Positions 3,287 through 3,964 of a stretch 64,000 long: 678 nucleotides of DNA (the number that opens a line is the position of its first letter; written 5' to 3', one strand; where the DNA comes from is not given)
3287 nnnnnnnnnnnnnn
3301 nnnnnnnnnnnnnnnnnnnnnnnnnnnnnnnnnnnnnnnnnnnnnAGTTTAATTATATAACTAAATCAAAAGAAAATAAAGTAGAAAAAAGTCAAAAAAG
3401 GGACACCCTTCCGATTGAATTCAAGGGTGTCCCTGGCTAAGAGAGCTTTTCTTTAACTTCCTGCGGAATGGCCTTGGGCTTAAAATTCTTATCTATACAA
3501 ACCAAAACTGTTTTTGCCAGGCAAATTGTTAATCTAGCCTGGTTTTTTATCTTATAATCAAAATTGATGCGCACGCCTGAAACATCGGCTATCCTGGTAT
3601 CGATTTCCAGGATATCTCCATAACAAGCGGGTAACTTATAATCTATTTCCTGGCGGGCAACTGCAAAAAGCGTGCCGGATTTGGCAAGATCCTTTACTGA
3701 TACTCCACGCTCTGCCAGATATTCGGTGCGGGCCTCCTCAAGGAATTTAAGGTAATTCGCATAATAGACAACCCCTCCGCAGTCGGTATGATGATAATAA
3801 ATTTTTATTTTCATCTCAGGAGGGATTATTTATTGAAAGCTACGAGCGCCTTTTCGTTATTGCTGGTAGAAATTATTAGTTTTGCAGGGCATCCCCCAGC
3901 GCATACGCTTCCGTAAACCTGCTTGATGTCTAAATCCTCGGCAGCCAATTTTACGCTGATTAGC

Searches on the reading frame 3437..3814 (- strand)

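Call 91: search_protein_families(library=pfam, proteins=[window:3437-3814:-], max_evalue=0.01)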
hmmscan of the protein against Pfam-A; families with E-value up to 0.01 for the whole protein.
window:3437-3814:- (125 aa): 3 families
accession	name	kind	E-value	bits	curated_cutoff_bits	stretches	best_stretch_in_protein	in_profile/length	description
PF13279.12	4HBT_2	-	7.1e-18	65.7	25.5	1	10-124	6-122/122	Thioesterase-like superfamily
PF03061.28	4HBT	-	8e-14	52.2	20.6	1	13-97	1-78/79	Thioesterase superfamily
PF01643.23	Acyl-ACP_TE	-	2.4e-06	27.7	23.7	1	3-122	8-129/131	Acyl-ACP thioesterase N-terminal domain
